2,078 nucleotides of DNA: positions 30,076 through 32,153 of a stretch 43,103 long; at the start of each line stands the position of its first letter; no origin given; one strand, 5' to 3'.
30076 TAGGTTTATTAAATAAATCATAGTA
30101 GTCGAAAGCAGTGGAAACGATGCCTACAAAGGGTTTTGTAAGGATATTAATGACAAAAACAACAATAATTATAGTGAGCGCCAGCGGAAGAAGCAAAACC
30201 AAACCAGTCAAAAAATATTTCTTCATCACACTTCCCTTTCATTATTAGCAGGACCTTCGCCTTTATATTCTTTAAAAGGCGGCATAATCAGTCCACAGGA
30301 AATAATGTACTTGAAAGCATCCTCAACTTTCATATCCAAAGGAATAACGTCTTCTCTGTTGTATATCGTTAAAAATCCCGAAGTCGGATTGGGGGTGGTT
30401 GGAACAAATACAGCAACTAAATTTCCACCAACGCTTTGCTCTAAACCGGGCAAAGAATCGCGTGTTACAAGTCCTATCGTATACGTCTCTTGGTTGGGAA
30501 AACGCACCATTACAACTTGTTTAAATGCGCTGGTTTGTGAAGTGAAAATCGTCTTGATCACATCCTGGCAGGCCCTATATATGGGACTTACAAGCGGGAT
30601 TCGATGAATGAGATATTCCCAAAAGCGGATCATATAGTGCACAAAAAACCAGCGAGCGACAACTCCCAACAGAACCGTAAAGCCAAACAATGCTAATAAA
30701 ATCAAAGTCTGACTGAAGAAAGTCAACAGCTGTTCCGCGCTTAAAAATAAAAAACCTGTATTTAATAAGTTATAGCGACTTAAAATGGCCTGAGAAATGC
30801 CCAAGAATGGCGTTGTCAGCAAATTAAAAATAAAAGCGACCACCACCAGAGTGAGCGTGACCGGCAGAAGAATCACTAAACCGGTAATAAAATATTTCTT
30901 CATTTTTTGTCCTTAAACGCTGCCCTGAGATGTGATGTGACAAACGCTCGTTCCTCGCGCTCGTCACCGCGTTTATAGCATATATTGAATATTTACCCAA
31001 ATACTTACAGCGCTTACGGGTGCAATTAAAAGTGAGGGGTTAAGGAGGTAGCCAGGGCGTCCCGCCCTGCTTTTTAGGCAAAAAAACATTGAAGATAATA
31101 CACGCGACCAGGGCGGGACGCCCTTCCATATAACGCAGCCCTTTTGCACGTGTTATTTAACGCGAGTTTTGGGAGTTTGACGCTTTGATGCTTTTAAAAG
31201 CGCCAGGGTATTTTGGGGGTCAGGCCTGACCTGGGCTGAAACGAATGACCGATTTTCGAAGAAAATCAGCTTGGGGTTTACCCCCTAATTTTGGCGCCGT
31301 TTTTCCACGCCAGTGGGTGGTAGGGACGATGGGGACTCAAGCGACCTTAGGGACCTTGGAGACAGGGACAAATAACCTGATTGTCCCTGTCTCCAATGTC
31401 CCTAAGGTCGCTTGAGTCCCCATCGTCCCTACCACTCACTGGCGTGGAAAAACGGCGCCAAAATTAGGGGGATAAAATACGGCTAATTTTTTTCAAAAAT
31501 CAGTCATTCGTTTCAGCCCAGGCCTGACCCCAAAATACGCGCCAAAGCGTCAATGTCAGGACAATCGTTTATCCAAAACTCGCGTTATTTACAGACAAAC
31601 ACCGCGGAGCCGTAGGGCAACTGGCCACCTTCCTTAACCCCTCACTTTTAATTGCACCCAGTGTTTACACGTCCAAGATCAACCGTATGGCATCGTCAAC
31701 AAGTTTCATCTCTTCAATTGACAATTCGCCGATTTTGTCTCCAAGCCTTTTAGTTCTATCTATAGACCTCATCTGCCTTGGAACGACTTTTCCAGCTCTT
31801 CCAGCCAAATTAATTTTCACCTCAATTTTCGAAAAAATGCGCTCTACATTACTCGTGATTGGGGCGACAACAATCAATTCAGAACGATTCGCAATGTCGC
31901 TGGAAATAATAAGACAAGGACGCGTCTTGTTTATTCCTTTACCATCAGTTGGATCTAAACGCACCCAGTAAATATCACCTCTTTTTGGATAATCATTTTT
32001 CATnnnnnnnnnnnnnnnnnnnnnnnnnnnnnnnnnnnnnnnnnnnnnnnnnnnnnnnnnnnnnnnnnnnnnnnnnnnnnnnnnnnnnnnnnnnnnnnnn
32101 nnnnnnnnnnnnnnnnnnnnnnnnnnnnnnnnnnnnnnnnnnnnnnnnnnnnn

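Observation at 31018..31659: Four-layer nested palindrome of about 640 bp, like a Russian doll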

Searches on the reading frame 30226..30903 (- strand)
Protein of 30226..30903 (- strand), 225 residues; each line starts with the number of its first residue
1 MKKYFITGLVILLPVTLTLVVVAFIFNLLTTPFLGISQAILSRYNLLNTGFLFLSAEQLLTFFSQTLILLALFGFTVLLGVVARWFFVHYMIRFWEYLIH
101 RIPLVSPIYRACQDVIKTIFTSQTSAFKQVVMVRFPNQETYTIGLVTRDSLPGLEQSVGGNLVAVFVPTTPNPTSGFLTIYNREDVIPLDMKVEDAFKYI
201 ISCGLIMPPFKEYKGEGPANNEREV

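Call 8: search_protein_families(library=ncbifam, proteins=[window:30226-30903:-])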
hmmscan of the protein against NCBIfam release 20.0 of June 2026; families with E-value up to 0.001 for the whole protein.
window:30226-30903:- (225 aa): 1 family
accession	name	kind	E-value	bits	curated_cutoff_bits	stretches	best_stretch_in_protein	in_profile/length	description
NF033835.0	VraH_fam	subfamily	0.00067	19.5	40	0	17-42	22-47/54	VraH family peptide resistance protein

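Call 10: find_encoding_contigs(protein=window:30226-30903:-, flank=3000, max_places=10)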
Protein window:30226-30903:- (225 aa): 1 contig read that carries it; 1 place shown.
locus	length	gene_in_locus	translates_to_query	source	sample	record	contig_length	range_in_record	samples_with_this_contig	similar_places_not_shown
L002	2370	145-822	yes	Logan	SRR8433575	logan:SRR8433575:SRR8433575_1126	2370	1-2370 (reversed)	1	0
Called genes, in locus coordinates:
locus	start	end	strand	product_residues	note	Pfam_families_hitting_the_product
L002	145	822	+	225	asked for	PF04367:DUF502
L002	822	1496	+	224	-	PF04367:DUF502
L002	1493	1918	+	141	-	PF04364:DNA_pol3_chi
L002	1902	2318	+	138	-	PF01643:Acyl-ACP_TE (weak), PF13279:4HBT_2, PF03061:4HBT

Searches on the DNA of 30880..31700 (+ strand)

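Call 66: search_dna_similar(query=window:31018-31069:+, collection=plasmids, mode=distant, max_evalue=10, max_rows=15)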
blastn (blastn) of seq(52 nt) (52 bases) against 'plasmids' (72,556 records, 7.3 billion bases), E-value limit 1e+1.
No match.

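Call 83: search_rna_families(source=window, start=30880, end=31700, threshold=evalue, max_evalue=1)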
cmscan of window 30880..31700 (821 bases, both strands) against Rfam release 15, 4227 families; matches with E-value up to 1: 13.
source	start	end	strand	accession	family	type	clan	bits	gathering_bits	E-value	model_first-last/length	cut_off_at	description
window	31337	31415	+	RF03659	MIR2871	Gene; miRNA;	-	43.3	99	9.4e-07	1-118/118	no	MIR2871 microRNA precursor family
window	31326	31426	-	RF03371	mir-4788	Gene; miRNA;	-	41.6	91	2e-06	1-80/80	no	mir-4788 microRNA precursor family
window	31323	31429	+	RF00896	mir-787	Gene; miRNA;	-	40.1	57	1.6e-06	1-72/72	no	mir-787 microRNA precursor family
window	31323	31429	-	RF00896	mir-787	Gene; miRNA;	-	39.9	57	1.8e-06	1-72/72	no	mir-787 microRNA precursor family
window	31335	31419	+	RF03967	mir-1270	Gene; miRNA;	-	28.5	90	0.00087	1-83/83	no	mir-1270 microRNA precursor family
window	31339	31412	-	RF03376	mir-3075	Gene; miRNA;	-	27.4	91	0.0052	1-85/85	no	mir-3075 microRNA precursor family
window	31340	31413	+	RF03376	mir-3075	Gene; miRNA;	-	27.3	91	0.0055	1-85/85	no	mir-3075 microRNA precursor family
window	31330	31422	-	RF00863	mir-BART17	Gene; miRNA;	-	23.9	70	0.045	1-81/81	no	mir-BART17 microRNA precursor family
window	31330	31464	+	RF00499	Parecho_CRE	Cis-reg;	-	23.8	55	0.021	1-116/116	no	Human parechovirus 1 (HPeV1) cis regulatory element (CRE)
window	31333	31419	+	RF00771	mir-185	Gene; miRNA;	-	23.6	60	0.079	1-79/79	no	mir-185 microRNA precursor family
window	31346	31405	-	RF00912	mir-877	Gene; miRNA;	-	22.2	47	0.11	1-86/86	no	mir-877 microRNA precursor family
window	31347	31406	+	RF00912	mir-877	Gene; miRNA;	-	21.5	47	0.17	1-86/86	no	mir-877 microRNA precursor family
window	31350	31420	-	RF00107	FinP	Gene;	CL00016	20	45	0.32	1-76/76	no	FinP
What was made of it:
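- Tried and rejected: A permissive scan of the nest gave only sub-threshold miRNA-precursor hairpin models (call 83).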

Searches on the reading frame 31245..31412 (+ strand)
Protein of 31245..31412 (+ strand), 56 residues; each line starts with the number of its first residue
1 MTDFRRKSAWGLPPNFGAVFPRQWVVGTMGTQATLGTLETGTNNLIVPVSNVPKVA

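Call 73: find_homologous_proteins(query=window:31245-31412:+, max_evalue=0.001)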
Query seq(56 aa): no candidate shares three 5-residue words with the query. No homologue found.
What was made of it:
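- Tried and rejected: 56-aa ORF inside the 324-bp unit against 5.8 billion proteins: no homologue, so this did not yield further copies (call 73).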

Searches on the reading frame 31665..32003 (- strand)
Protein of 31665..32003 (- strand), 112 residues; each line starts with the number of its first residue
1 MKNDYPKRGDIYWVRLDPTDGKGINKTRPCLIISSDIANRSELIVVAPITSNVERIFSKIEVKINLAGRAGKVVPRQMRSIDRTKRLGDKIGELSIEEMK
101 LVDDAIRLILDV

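Call 8: search_protein_families(library=ncbifam, proteins=[window:31665-32003:-])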
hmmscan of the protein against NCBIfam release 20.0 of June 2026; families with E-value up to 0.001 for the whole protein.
window:31665-32003:- (112 aa): 3 families
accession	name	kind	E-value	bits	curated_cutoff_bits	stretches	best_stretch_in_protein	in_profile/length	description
NF007386.0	PRK09907.1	equivalog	1.6e-12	47.4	120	1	5-109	6-109/111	endoribonuclease MazF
NF052489.1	TAtMazFAgrob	equivalog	6.8e-11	42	150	1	2-90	2-91/118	type II toxin-antitoxin system toxin MazF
NF007320.0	PRK09812.1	equivalog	2.5e-08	34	129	1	5-105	6-107/116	type II toxin-antitoxin system ChpB family toxin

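Call 9: find_encoding_contigs(protein=window:31665-32003:-, flank=3000, max_places=10)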
Protein window:31665-32003:- (112 aa): 1 contig read that carries it; 1 place shown.
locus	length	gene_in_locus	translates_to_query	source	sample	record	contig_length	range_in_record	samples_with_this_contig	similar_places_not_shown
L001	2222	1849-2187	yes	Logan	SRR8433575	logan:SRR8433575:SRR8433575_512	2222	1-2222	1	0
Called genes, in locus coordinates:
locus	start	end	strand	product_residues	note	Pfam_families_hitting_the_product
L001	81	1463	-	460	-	PF10396:TrmE_N, PF00350:Dynamin_N (faint), PF12631:MnmE_helical, PF01926:MMR_HSR1, PF02421:FeoB_N, PF04548:AIG1 (faint)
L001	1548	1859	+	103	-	-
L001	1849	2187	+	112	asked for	PF02452:PemK_toxin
